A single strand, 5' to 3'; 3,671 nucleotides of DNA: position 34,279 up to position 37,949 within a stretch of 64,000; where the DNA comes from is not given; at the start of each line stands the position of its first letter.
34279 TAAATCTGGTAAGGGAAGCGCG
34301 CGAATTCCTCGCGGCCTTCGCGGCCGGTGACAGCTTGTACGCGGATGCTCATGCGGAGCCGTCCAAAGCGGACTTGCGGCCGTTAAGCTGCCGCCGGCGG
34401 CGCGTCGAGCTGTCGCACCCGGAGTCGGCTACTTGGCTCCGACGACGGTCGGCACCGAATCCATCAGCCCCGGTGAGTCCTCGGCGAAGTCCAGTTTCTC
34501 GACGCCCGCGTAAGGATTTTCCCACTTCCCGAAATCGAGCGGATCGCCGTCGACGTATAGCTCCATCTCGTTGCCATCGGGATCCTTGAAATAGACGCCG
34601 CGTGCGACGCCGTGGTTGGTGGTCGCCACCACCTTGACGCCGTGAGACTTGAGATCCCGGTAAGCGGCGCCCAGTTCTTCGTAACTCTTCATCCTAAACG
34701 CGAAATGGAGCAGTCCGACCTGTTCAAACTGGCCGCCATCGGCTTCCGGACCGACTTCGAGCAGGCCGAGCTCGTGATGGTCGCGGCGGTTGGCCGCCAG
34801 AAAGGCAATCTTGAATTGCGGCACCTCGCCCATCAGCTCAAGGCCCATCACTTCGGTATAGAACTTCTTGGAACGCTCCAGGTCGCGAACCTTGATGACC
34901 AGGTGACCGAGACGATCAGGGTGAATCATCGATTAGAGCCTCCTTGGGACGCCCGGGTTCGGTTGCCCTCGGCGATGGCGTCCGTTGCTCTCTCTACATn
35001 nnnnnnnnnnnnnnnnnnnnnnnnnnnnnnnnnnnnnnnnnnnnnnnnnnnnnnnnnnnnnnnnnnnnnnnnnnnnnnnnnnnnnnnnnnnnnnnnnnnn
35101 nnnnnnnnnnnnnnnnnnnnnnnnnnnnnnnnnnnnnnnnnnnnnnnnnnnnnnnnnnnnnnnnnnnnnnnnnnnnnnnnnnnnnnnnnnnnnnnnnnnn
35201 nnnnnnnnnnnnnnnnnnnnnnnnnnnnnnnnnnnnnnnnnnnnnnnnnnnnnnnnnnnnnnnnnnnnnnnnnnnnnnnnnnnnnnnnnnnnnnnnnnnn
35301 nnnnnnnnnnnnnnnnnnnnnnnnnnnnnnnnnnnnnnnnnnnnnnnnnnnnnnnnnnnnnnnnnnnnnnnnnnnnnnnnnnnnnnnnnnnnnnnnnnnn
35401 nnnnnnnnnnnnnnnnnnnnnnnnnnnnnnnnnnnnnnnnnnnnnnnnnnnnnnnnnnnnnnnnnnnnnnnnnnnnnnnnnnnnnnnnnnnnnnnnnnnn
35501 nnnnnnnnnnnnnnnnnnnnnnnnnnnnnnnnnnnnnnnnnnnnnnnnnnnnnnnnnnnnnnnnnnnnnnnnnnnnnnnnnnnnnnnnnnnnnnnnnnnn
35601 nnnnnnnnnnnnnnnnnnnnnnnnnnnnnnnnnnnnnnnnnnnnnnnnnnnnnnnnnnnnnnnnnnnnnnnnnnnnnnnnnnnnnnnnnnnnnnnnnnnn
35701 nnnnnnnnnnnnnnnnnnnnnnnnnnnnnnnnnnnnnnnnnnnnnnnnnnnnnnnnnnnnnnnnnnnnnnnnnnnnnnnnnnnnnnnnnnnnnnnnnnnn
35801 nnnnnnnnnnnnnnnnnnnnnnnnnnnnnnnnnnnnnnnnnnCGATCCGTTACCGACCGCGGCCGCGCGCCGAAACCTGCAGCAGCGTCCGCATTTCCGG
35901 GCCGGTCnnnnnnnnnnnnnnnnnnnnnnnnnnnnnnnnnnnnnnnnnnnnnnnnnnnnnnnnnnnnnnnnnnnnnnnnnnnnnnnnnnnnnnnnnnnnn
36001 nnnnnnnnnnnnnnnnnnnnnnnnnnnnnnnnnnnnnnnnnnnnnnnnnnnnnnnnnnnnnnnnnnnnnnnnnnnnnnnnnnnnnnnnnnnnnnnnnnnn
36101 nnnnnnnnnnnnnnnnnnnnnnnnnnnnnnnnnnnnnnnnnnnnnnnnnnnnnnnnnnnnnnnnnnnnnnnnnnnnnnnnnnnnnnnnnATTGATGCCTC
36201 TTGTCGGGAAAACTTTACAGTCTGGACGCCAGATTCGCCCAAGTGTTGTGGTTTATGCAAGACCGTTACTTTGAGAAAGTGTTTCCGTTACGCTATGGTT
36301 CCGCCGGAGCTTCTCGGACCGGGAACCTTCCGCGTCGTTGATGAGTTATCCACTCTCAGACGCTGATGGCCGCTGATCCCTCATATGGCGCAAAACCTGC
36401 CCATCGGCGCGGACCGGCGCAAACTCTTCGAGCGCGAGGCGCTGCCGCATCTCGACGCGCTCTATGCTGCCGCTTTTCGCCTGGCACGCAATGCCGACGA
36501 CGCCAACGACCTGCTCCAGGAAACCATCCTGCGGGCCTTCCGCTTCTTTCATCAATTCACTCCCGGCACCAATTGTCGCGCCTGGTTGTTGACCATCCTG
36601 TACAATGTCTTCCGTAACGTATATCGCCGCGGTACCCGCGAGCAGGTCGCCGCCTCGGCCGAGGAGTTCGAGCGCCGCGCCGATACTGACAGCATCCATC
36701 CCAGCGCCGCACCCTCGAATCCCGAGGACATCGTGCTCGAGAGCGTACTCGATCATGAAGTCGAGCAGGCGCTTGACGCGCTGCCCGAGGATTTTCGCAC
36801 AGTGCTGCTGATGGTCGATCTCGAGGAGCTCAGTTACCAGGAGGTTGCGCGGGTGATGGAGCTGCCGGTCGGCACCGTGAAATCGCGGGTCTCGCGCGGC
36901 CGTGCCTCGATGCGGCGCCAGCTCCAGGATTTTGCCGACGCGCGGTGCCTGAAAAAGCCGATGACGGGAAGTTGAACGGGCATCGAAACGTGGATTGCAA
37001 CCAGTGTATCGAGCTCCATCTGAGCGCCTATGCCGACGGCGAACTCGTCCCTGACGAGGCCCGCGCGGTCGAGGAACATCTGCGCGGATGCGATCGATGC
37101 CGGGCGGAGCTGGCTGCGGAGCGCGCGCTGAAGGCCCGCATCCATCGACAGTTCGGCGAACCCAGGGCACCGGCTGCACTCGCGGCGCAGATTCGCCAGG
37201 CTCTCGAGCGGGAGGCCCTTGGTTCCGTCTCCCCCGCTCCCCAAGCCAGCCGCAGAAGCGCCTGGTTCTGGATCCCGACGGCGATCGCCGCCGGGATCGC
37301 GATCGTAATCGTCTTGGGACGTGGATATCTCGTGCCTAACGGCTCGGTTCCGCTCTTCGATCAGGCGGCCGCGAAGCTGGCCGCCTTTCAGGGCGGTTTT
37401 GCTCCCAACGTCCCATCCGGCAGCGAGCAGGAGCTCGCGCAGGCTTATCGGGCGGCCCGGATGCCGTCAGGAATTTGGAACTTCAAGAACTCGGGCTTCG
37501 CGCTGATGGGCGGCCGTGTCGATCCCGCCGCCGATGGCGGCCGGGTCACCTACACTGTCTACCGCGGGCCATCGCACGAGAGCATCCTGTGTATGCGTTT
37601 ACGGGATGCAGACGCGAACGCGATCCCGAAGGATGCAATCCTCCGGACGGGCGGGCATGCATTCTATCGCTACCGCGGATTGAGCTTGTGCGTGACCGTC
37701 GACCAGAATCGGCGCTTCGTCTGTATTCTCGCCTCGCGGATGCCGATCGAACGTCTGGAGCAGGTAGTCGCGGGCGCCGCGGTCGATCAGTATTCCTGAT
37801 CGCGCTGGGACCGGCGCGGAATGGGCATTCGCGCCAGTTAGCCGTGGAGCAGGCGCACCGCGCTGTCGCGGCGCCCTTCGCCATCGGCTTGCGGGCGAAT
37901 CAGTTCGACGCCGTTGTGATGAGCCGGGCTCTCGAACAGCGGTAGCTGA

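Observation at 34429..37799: Bufferin-type RiPP locus: secreted Cys-rich DUF2282-like peptide plus DUF692 (MNIO) enzyme, divergent from an ECF sigma/anti-sigma pair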

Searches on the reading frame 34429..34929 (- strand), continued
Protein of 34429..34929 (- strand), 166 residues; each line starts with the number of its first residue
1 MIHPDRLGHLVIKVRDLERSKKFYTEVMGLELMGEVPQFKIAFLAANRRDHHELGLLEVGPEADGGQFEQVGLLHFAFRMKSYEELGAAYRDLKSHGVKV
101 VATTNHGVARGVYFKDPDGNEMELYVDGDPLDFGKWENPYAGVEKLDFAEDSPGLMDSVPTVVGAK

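Call 30: find_encoding_contigs(protein=P0009, flank=5000, max_places=2)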
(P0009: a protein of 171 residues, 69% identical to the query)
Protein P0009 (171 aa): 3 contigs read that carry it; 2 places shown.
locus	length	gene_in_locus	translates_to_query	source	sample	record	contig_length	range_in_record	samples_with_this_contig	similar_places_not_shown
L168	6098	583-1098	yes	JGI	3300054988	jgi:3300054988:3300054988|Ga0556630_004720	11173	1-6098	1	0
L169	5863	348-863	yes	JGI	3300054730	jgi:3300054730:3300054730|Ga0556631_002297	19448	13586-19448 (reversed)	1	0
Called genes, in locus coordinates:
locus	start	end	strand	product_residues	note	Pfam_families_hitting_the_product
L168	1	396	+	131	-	?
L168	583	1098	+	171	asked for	PF00903:Glyoxalase, PF13669:Glyoxalase_4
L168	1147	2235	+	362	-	PF00583:Acetyltransf_1 (faint)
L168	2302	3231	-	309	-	PF01557:FAA_hydrolase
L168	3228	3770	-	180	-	PF00903:Glyoxalase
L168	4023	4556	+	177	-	PF01250:Ribosomal_S6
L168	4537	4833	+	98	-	PF00436:SSB (weak), PF22657:SSB_1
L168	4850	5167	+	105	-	PF01084:Ribosomal_S18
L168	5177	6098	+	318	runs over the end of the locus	PF09991:DUF2232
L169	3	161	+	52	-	?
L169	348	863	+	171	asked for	PF00903:Glyoxalase, PF13669:Glyoxalase_4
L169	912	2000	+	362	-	PF00583:Acetyltransf_1 (faint)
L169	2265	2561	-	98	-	-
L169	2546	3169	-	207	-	PF02485:Branch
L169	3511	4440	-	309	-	PF01557:FAA_hydrolase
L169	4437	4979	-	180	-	PF00903:Glyoxalase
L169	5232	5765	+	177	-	PF01250:Ribosomal_S6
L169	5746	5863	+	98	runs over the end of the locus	PF00436:SSB (weak), PF22657:SSB_1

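Call 31: find_encoding_contigs(protein=P0013, flank=5000, max_places=2)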
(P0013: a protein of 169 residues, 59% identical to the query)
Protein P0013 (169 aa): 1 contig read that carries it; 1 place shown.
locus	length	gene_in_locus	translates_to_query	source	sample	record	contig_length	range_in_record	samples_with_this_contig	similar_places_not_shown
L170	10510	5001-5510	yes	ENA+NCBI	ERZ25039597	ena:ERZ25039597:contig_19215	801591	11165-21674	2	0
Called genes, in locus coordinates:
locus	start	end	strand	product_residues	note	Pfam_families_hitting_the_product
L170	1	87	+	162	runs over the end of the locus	PF00106:adh_short, PF13561:adh_short_C2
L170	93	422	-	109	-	-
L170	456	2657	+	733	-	-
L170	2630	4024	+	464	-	PF01558:POR, PF20169:DUF6537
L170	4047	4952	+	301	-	PF13669:Glyoxalase_4 (faint), PF18029:Glyoxalase_6 (faint), PF22677:Ble-like_N (faint), PF22247:Diox-like_N, PF00903:Glyoxalase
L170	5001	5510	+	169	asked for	PF00903:Glyoxalase, PF22677:Ble-like_N (weak), PF13669:Glyoxalase_4 (weak)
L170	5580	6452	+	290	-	PF00561:Abhydrolase_1, PF12146:Hydrolase_4, PF12697:Abhydrolase_6, PF00756:Esterase (faint)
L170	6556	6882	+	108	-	PF00106:adh_short, PF08659:KR (weak), PF13460:NAD_binding_10, PF13561:adh_short_C2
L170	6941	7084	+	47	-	-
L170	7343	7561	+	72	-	-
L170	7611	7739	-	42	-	-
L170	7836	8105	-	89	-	-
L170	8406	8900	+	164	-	-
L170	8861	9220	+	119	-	-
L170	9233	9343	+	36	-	-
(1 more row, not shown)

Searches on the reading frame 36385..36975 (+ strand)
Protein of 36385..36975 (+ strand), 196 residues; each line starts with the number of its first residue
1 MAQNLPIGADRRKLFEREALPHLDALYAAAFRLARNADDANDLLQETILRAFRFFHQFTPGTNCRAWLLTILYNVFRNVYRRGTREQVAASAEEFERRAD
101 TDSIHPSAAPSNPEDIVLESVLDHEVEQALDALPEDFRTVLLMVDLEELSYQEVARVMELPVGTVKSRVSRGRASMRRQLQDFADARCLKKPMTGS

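Call 3: search_protein_families(library=pfam, proteins=[window:36385-36975:+], max_evalue=1)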
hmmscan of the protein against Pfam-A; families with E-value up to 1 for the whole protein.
window:36385-36975:+ (196 aa): 8 families
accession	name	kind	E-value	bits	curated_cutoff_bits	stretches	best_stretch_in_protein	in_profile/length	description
PF08281.18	Sigma70_r4_2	-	5.6e-18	64.8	25.7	1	125-176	3-54/54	Sigma-70, region 4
PF04542.20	Sigma70_r2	-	2.2e-12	47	24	1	22-85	5-70/71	Sigma-70 region 2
PF04545.22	Sigma70_r4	-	1.8e-11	43.8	24.1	1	129-177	1-49/50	Sigma-70, region 4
PF07638.17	Sigma70_ECF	-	0.0033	17.8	21.1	1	103-181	117-184/185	ECF sigma factor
PF22029.2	PhyR_sigma2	-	0.047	14.2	27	1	32-72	14-54/55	Sigma2 domain of PhyR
PF20432.4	Xre-like-HTH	-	0.068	13.9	25.8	1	137-173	12-46/63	Antitoxin Xre-like helix-turn-helix domain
PF19316.4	PIGO_PIGG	-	0.094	12.2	27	1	25-92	166-233/423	GPI ethanolamine phosphate transferase membrane region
PF13191.12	AAA_16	-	0.12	13.3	32.6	1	62-148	58-143/167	AAA ATPase domain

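Call 4: search_protein_families(library=ncbifam, proteins=[window:36385-36975:+], max_evalue=1)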
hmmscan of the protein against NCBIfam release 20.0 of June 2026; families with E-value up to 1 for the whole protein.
window:36385-36975:+ (196 aa): 102 families (the best 25 are shown)
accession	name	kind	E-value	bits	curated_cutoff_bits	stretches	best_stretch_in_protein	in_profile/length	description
TIGR02947.1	SigH_actino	hypoth_equivalog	9e-50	169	251.55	1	9-191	7-190/193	RNA polymerase sigma-70 factor, TIGR02947 family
NF009185.0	PRK12533.1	equivalog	4.3e-41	141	248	1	9-187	25-200/231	RNA polymerase sigma factor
NF007229.0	PRK09647.1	equivalog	2e-37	128.6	265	1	22-186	53-208/220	RNA polymerase sigma factor SigE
NF009164.0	PRK12511.1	equivalog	3.5e-32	111.4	185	1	18-179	9-158/182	RNA polymerase sigma factor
NF009198.0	PRK12546.1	equivalog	1.6e-30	106.2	270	1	18-181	12-162/188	RNA polymerase sigma factor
NF008888.0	PRK11922.1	equivalog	4.7e-29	101.7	204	1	25-182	42-198/231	RNA polymerase sigma factor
NF007223.0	PRK09641.1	equivalog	5.5e-28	98.1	209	1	24-182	29-186/187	RNA polymerase sigma factor SigW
NF009192.0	PRK12540.1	equivalog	6.2e-28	97.6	307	1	20-177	12-156/182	RNA polymerase sigma factor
NF007225.0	PRK09643.1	equivalog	7.6e-28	97.6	190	1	14-186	28-188/204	RNA polymerase sigma factor SigM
NF009199.0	PRK12547.1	subfamily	3e-27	95.2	219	1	13-178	6-158/184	RNA polymerase sigma factor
TIGR02950.1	SigM_subfam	subfamily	2.4e-26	92.5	147.95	1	23-180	10-158/159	RNA polymerase sigma factor, SigM family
NF009174.0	PRK12522.1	equivalog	3.6e-26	92.2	217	1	24-183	14-170/175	RNA polymerase sigma factor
TIGR02939.1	RpoE_Sigma70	equivalog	7.7e-26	91.3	236.15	1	31-181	38-187/190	RNA polymerase sigma factor RpoE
NF009169.0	PRK12516.1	equivalog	2.5e-25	89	321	1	11-181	8-165/188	RNA polymerase sigma factor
TIGR02937.1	sigma70-ECF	superfamily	5.8e-25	87.8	42.9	1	22-180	10-165/165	sigma-70 family RNA polymerase sigma factor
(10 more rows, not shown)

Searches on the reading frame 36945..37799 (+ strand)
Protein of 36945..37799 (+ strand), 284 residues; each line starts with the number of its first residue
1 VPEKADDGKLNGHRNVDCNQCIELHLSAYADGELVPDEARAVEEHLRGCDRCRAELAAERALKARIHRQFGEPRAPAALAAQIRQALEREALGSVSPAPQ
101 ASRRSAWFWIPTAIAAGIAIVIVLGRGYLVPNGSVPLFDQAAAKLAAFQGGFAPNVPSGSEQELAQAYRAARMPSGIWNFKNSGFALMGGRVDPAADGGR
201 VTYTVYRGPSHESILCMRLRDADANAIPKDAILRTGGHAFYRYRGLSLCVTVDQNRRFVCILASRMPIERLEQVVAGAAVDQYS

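Call 3: search_protein_families(library=pfam, proteins=[window:36945-37799:+], max_evalue=1)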
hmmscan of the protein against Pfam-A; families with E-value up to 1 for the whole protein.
window:36945-37799:+ (284 aa): 1 family
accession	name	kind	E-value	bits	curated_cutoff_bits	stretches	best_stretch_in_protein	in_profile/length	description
PF13490.11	zf-HC2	-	5.1e-10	39.7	22.2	1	23-53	5-35/35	Putative zinc-finger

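Call 4: search_protein_families(library=ncbifam, proteins=[window:36945-37799:+], max_evalue=1)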
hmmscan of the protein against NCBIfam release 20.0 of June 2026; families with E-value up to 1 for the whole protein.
window:36945-37799:+ (284 aa): 5 families
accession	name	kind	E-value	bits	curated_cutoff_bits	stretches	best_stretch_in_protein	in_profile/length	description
NF052375.1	antisigma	equivalog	1.1e-14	54.9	100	1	26-130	2-104/217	anti-sigma factor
TIGR03988.1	antisig_RsrA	equivalog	3.9e-09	36.5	62.5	1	17-89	1-72/77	mycothiol system anti-sigma-R factor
NF010501.0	PRK13920.1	subfamily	3.3e-05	23.6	225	1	26-128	8-94/213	putative anti-sigmaE protein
TIGR02451.1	anti_sig_ChrR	subfamily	0.00013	21.8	124.5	1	25-115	7-99/216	ChrR family anti-sigma-E factor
NF052368.1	antisigmaE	subfamily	0.024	14.4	50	1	18-53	4-38/48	anti-sigma factor family protein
